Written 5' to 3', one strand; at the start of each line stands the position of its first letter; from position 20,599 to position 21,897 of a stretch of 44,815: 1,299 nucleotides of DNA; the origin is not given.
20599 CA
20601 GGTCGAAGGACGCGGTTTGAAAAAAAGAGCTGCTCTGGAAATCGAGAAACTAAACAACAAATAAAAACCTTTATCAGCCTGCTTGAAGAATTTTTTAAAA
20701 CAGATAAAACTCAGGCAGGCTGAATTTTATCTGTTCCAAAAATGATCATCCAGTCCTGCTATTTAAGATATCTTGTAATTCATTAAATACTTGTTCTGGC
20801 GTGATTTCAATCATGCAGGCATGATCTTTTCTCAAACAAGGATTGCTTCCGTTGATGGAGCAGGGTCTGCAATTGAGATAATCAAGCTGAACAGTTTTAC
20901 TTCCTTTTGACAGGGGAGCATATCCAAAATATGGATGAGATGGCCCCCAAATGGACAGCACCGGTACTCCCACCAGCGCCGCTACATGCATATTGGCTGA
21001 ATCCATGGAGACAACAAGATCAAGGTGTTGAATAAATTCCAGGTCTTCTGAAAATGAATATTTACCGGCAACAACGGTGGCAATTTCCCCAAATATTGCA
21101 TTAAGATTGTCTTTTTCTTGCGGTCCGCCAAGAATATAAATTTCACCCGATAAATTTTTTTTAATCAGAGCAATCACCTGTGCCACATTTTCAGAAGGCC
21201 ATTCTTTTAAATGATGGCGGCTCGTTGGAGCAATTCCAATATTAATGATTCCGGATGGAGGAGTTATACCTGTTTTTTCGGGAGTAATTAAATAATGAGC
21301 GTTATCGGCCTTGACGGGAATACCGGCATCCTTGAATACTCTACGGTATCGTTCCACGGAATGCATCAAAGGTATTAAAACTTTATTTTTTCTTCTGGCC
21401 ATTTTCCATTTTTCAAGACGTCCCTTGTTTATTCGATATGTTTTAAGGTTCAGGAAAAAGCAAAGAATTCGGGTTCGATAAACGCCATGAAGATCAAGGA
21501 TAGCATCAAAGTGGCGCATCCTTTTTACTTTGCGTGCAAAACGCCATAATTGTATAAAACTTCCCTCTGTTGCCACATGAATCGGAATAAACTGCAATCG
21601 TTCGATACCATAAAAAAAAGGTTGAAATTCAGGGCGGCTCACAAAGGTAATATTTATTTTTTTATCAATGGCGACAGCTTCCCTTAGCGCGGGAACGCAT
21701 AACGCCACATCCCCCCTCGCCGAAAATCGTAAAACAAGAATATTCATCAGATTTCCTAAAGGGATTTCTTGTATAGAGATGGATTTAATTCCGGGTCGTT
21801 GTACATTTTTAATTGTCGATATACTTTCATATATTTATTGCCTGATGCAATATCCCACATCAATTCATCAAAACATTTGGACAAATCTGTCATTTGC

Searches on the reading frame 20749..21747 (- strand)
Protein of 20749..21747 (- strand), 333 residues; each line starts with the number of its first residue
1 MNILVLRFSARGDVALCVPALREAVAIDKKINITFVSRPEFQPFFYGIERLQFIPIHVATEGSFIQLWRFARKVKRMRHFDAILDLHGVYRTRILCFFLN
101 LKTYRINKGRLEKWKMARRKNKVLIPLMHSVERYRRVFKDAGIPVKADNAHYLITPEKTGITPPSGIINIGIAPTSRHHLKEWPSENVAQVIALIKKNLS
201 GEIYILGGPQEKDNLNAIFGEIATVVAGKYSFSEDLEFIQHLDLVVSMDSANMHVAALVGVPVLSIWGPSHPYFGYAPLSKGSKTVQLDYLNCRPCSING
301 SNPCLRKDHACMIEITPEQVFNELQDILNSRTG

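Call 92: search_protein_families(library=pfam, max_evalue=0.00001, proteins=[window:20749-21747:-])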
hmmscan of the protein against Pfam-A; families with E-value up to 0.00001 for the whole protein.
window:20749-21747:- (333 aa): 1 family
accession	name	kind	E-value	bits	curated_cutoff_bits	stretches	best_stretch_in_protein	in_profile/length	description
PF01075.23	Glyco_transf_9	-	7.1e-23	81.6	22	1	68-296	2-236/247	Glycosyltransferase family 9 (heptosyltransferase)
